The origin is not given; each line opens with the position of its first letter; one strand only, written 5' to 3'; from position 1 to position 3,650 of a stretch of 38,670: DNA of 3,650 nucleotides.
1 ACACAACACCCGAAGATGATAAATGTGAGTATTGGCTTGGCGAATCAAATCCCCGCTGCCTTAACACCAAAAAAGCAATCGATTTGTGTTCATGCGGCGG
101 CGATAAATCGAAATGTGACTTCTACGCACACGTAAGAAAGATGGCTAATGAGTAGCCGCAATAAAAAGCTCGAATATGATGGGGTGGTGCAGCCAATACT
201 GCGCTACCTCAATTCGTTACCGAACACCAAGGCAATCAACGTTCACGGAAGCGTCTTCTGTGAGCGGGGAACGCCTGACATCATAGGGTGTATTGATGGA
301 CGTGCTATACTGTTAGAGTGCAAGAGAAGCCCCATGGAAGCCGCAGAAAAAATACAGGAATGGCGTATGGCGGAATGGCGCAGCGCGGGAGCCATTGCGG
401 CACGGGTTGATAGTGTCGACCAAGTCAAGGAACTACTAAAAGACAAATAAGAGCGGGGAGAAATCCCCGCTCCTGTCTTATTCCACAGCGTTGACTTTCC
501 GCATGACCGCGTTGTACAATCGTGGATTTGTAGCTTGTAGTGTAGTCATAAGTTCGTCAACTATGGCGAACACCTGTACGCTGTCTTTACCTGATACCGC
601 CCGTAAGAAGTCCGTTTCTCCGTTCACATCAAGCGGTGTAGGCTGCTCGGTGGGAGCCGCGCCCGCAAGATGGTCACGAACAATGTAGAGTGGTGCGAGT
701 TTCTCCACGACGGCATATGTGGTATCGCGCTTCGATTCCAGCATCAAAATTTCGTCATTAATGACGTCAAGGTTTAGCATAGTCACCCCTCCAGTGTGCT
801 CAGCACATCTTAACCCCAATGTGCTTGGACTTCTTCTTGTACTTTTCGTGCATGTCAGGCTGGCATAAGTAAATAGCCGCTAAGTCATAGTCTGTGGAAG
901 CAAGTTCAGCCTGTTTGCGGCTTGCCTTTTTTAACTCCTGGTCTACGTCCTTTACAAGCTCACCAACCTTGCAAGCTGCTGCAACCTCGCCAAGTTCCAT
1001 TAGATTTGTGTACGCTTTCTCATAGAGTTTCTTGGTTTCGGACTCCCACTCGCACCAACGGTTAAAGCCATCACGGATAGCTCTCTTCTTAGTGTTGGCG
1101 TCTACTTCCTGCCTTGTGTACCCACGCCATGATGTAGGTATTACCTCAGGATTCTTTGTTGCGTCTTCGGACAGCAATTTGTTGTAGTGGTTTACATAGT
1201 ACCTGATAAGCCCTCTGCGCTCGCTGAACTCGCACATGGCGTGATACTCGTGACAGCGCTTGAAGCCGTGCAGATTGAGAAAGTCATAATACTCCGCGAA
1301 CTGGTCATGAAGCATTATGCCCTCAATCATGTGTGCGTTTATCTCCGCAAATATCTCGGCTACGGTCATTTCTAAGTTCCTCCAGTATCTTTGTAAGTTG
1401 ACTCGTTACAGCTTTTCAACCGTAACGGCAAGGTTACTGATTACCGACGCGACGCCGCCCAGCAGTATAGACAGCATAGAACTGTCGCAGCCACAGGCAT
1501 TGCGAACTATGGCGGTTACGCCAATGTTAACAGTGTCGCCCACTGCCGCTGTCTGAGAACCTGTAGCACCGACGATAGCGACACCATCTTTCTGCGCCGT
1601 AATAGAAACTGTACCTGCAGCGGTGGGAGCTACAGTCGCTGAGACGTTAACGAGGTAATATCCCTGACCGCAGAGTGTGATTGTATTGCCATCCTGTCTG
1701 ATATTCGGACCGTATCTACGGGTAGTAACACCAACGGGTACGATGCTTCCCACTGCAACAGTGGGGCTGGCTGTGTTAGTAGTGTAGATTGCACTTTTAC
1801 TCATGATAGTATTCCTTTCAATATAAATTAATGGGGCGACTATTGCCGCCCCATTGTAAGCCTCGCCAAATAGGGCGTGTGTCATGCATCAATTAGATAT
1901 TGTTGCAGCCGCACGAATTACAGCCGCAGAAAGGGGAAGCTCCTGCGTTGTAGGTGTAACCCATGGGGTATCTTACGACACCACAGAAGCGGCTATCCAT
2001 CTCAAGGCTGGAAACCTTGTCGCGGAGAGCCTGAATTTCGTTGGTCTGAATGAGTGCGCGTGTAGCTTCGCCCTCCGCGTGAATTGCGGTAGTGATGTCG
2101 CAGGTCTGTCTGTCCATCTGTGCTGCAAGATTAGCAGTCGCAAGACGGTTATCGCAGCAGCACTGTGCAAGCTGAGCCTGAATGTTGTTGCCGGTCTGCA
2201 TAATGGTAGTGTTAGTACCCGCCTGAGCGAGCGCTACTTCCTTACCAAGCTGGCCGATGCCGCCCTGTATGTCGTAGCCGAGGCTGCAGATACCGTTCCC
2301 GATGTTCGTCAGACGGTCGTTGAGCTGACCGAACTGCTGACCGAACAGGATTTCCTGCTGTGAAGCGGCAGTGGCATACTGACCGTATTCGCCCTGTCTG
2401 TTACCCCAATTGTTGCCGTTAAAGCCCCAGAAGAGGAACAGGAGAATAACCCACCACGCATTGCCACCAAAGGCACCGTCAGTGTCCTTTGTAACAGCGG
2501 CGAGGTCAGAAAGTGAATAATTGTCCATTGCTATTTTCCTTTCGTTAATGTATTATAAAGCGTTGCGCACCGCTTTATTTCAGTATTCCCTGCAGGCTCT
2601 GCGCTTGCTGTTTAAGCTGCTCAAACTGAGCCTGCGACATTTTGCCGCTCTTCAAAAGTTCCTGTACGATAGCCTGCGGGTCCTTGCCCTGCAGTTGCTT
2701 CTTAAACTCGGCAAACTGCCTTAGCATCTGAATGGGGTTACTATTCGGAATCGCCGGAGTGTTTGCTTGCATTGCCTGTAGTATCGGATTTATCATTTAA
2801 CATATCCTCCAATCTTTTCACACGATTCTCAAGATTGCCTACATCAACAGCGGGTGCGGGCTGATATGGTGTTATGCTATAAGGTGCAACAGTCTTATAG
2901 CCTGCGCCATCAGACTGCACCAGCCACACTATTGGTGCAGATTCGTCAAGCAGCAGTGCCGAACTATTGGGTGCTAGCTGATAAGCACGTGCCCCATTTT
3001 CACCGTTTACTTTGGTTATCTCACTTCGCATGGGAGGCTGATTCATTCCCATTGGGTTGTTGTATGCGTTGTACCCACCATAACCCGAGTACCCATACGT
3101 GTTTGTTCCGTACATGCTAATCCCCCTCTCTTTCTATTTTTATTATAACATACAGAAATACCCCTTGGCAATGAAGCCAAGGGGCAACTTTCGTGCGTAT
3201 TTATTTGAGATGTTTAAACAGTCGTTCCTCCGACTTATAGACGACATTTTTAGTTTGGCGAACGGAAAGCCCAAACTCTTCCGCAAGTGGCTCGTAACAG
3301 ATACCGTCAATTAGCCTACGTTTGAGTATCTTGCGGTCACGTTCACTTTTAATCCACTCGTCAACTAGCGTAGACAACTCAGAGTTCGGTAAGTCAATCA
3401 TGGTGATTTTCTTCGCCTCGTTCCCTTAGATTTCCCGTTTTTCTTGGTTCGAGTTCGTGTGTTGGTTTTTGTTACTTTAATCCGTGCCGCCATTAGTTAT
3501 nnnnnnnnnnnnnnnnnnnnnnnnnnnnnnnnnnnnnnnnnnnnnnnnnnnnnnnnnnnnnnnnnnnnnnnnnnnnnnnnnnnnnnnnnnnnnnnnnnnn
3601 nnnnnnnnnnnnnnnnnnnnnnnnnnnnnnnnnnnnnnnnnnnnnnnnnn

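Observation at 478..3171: Autonomously transcribed six-gene accessory cassette (moron-like) after the lysis genes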

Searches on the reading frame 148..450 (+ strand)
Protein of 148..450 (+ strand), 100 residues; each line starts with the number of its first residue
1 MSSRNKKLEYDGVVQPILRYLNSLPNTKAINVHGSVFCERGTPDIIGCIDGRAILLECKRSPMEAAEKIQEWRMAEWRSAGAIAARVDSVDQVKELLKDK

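Call 8: search_protein_families(library=pfam, max_evalue=1, proteins=[window:148-450:+])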
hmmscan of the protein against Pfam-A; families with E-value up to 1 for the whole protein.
window:148-450:+ (100 aa): 0 families

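Call 9: search_protein_families(library=phrogs, max_evalue=0.01, proteins=[window:148-450:+])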
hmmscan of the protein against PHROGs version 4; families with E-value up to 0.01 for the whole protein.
window:148-450:+ (100 aa): 1 family
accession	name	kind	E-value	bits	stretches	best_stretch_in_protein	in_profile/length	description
phrog_93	-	DNA, RNA and nucleotide metabolism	2.8e-12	47.1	1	15-98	359-439/613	endonuclease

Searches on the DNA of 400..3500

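Call 106: search_rna_families(source=window, start=400, end=3500, threshold=evalue, max_evalue=10)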
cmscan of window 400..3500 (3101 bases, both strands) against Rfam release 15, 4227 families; matches with E-value up to 10: 4.
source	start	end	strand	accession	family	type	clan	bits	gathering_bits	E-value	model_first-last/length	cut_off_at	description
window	411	482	+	RF02029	sraA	Gene; sRNA;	-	21.3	56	4.8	1-95/95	no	sraA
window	415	496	-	RF00362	Pospi_RY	Cis-reg;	-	19.5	40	3.1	1-79/79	no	Pospiviroid RY motif stem loop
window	439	542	-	RF00558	L20_leader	Cis-reg; leader;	-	17.2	58.7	5.5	1-127/127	no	Ribosomal protein L20 leader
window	1758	1859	+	RF01431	snoR135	Gene; snRNA; snoRNA; HACA-box;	-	15.4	45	9.4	1-143/143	no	small nucleolar RNA snoR135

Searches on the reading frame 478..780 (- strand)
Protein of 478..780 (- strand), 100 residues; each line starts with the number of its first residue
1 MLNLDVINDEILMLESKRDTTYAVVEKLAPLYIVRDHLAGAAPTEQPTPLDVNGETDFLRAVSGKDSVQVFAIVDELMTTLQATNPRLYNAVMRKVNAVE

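Call 8: search_protein_families(library=pfam, max_evalue=1, proteins=[window:478-780:-])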
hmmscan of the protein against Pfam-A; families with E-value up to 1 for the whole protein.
window:478-780:- (100 aa): 0 families

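Call 9: search_protein_families(library=phrogs, max_evalue=0.01, proteins=[window:478-780:-])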
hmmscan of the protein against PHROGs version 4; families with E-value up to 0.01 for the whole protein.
window:478-780:- (100 aa): 0 families

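Call 25: search_protein_families(library=padloc, max_evalue=0.1, proteins=[window:478-780:-])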
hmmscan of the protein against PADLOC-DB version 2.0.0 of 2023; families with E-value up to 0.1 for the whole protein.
window:478-780:- (100 aa): 0 families

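Call 26: search_protein_families(library=ncbifam, max_evalue=0.1, proteins=[window:478-780:-])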
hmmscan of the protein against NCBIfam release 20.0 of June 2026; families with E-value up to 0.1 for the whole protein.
window:478-780:- (100 aa): 0 families

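Call 75: search_solved_structures(query=A9, max_evalue=1)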
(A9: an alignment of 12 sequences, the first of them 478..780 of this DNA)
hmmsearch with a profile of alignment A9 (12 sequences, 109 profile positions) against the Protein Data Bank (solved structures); distinct sequences matched with E-value up to 1: 4.
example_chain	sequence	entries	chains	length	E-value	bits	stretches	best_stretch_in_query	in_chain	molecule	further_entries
6f7s_C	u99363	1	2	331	0.062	16.8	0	76-104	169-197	Serrate RNA effector molecule homolog,Serrate RNA effector molecule homolog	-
6f7j_B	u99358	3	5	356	0.065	16.8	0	75-104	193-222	Serrate RNA effector molecule homolog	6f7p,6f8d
8pmp_D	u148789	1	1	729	0.27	14.8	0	76-104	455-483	Serrate RNA effector molecule homolog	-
8snb_1o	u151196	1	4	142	0.93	13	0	8-85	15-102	Meiosis-specific nuclear structural protein 1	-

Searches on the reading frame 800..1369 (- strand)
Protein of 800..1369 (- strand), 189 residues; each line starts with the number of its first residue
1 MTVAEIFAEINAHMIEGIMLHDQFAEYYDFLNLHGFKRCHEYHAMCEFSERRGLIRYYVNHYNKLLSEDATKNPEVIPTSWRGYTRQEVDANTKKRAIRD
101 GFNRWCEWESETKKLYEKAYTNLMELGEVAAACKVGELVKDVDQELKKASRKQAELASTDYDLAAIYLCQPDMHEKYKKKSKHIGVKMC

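Call 8: search_protein_families(library=pfam, max_evalue=1, proteins=[window:800-1369:-])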
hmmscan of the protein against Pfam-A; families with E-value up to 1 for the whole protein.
window:800-1369:- (189 aa): 2 families
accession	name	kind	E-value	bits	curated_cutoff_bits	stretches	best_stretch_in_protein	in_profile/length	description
PF22594.2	GTP-eEF1A_C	-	0.11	13.3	27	1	114-179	13-79/101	GTP-eEF1A C-terminal domain-like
PF16680.11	Ig_4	-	0.14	13.1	30.1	1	142-189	20-65/71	T-cell surface glycoprotein CD3 delta chain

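Call 9: search_protein_families(library=phrogs, max_evalue=0.01, proteins=[window:800-1369:-])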
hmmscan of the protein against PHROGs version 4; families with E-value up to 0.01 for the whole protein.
window:800-1369:- (189 aa): 1 family
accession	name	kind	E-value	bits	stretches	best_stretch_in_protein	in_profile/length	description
phrog_17879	-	unknown function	0.0012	19.5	1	14-179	22-170/175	-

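Call 25: search_protein_families(library=padloc, max_evalue=0.1, proteins=[window:800-1369:-])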
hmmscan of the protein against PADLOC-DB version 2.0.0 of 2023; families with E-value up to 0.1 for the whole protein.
window:800-1369:- (189 aa): 0 families

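Call 26: search_protein_families(library=ncbifam, max_evalue=0.1, proteins=[window:800-1369:-])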
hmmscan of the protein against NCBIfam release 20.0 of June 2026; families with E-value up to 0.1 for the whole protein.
window:800-1369:- (189 aa): 0 families

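Call 51: search_solved_structures(query=A6, max_evalue=10, show_alignments=2)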
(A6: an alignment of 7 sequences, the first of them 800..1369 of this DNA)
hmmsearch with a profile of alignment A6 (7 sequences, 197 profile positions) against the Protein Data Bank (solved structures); distinct sequences matched with E-value up to 10: 27.
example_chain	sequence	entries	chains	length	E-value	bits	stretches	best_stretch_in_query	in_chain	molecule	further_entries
5ls9_A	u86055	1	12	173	0.006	19.2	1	16-69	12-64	Ferritin, putative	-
1z4a_A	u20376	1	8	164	0.019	17.6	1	13-119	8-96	ferritin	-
5v5k_A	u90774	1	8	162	0.03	16.9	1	18-67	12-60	Ferritin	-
6txm_A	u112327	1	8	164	0.036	16.7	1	21-118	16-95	Ferritin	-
1s3q_A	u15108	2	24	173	0.037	16.6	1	16-68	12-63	ferritin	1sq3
6txh_A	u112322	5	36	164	0.038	16.6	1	21-119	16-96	Ferritin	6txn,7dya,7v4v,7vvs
6txk_A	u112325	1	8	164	0.039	16.6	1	21-119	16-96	Ferritin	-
1vlg_A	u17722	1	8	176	0.04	16.5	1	17-118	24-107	ferritin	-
6txl_A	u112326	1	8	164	0.04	16.5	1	21-119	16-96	Ferritin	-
6txi_A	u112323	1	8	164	0.042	16.5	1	21-114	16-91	Ferritin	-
7dy8_H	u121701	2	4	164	0.047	16.3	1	21-74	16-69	Ferritin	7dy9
7dyb_H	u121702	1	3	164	0.057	16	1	21-73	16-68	Ferritin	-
7xa1_A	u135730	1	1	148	0.062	15.9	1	21-74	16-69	Ferritin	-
7xa0_A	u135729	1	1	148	0.064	15.9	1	21-73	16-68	Ferritin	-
6ls0_H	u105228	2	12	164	0.065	15.8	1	21-91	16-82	Ferritin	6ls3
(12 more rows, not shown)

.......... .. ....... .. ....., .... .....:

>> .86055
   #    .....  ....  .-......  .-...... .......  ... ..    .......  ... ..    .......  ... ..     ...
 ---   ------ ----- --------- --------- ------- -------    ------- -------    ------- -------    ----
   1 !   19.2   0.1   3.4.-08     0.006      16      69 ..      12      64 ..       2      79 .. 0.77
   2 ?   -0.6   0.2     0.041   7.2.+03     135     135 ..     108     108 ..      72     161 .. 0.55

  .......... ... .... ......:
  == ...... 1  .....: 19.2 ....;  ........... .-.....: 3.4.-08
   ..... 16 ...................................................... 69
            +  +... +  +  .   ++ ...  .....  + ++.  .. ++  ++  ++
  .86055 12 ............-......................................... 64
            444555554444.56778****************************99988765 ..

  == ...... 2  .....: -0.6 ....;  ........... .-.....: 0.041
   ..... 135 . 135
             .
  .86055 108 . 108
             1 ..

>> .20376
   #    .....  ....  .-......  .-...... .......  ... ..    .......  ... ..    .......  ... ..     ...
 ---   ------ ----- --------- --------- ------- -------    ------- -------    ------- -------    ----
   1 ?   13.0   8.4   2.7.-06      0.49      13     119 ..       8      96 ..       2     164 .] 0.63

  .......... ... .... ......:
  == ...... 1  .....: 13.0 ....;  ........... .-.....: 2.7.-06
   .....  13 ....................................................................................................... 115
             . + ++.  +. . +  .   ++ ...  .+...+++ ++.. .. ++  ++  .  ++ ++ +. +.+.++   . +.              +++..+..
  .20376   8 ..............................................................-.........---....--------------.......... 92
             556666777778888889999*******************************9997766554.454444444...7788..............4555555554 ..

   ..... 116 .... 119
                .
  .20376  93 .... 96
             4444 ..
